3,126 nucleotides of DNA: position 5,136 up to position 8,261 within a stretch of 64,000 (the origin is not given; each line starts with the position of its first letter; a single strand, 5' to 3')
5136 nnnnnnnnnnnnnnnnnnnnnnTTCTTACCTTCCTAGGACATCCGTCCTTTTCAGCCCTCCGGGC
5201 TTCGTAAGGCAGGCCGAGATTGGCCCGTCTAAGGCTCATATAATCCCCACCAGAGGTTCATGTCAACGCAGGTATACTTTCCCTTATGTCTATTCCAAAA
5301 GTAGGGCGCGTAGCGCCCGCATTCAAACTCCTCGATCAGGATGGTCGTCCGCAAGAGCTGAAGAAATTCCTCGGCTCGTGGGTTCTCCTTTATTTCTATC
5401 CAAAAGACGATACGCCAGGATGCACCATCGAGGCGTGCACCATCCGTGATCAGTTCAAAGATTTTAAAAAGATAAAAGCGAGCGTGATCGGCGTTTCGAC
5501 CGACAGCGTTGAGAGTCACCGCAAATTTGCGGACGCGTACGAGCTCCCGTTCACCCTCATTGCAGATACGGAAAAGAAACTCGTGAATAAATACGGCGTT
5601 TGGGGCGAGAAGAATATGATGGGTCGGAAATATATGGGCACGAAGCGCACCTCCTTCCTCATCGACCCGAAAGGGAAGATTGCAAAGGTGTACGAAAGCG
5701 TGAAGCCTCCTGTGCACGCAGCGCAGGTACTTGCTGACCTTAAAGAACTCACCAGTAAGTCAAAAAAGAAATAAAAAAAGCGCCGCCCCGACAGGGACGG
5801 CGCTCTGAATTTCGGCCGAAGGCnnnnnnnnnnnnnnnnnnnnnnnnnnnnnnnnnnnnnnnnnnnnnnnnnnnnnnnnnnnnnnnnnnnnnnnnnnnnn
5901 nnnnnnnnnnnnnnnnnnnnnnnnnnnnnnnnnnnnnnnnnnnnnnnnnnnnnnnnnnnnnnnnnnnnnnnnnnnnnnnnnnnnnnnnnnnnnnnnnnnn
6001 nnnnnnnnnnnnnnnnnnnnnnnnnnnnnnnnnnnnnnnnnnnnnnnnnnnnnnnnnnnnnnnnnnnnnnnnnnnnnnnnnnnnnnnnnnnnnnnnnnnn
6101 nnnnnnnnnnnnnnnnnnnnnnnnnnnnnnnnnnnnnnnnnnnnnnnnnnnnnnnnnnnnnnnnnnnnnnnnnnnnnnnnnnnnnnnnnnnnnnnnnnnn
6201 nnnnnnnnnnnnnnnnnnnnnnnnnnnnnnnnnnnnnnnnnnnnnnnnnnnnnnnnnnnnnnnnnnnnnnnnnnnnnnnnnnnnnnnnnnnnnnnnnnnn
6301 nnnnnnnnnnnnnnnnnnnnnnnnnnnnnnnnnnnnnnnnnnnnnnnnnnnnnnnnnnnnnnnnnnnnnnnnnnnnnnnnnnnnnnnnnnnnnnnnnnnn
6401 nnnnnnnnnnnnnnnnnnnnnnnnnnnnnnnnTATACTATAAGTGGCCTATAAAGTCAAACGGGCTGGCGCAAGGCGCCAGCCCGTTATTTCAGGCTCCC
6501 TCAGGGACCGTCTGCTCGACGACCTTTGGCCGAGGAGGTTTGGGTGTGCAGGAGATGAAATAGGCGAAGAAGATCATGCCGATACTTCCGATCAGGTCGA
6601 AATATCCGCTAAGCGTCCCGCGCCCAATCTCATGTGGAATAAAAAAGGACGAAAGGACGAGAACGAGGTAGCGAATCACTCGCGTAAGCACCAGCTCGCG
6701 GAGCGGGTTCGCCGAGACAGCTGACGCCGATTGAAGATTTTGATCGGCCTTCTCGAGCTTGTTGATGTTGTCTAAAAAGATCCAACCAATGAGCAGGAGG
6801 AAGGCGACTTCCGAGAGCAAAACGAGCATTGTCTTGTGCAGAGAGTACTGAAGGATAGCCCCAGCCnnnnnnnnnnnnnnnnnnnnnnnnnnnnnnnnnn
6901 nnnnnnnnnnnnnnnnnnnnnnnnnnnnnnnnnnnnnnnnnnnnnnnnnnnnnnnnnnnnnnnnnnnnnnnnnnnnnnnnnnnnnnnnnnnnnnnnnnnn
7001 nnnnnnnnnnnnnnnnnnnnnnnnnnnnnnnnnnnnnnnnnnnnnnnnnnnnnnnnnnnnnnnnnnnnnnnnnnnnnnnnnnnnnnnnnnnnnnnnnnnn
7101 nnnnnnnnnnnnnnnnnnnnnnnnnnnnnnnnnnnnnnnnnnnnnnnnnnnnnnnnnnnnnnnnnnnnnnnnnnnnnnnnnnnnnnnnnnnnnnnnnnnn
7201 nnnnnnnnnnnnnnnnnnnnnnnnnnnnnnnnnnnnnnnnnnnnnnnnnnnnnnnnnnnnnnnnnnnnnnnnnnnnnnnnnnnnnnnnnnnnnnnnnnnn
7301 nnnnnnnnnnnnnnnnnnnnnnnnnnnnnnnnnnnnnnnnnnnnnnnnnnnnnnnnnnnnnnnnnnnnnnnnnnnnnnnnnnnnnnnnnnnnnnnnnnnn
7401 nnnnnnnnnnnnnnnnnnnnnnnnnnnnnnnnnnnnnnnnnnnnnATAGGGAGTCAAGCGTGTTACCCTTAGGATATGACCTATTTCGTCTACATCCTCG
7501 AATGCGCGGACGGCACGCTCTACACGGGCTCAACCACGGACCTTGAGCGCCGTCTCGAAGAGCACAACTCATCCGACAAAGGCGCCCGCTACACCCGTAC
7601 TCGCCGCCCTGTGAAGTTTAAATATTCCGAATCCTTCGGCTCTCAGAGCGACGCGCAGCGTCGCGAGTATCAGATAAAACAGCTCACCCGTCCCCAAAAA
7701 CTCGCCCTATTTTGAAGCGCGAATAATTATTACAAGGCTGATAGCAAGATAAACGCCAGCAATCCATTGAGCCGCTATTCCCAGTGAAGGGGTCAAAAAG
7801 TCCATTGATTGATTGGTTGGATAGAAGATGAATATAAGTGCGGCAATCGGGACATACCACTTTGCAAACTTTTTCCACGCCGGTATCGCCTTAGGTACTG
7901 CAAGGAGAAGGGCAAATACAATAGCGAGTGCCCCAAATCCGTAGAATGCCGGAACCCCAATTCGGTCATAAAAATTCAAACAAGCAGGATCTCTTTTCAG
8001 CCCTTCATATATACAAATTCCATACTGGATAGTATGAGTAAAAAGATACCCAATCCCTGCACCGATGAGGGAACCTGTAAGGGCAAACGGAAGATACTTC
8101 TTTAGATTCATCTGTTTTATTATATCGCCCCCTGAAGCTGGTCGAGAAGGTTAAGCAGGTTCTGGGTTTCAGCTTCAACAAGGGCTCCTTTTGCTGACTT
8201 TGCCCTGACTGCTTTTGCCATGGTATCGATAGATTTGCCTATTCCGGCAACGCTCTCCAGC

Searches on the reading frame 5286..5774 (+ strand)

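Call 106: search_protein_families(library=pfam, proteins=[window:5286-5774:+], max_evalue=0.001)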
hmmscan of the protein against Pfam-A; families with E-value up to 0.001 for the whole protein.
window:5286-5774:+ (162 aa): 3 families
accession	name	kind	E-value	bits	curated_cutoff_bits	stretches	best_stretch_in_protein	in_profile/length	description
PF00578.27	AhpC-TSA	-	4.7e-41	140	26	1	6-134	1-123/124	AhpC/TSA family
PF08534.16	Redoxin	-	2.4e-20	73.2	26.6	1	5-141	1-137/148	Redoxin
PF13911.12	AhpC-TSA_2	-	0.00066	20.5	27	1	53-117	2-56/114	AhpC/TSA antioxidant enzyme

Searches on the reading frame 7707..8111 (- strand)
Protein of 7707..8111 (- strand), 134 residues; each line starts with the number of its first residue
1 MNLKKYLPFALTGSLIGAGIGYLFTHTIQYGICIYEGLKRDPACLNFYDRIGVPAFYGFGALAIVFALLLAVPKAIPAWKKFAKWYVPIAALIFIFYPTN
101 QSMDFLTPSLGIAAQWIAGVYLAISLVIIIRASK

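Call 107: search_protein_families(library=pfam, proteins=[window:7707-8111:-], max_evalue=0.001)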
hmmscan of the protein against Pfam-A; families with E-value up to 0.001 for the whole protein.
window:7707-8111:- (134 aa): 1 family
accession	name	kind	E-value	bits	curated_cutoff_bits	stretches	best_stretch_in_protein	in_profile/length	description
PF02687.27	FtsX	-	0.00086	19.8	25.5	1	3-73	48-104/120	FtsX-like permease C-terminal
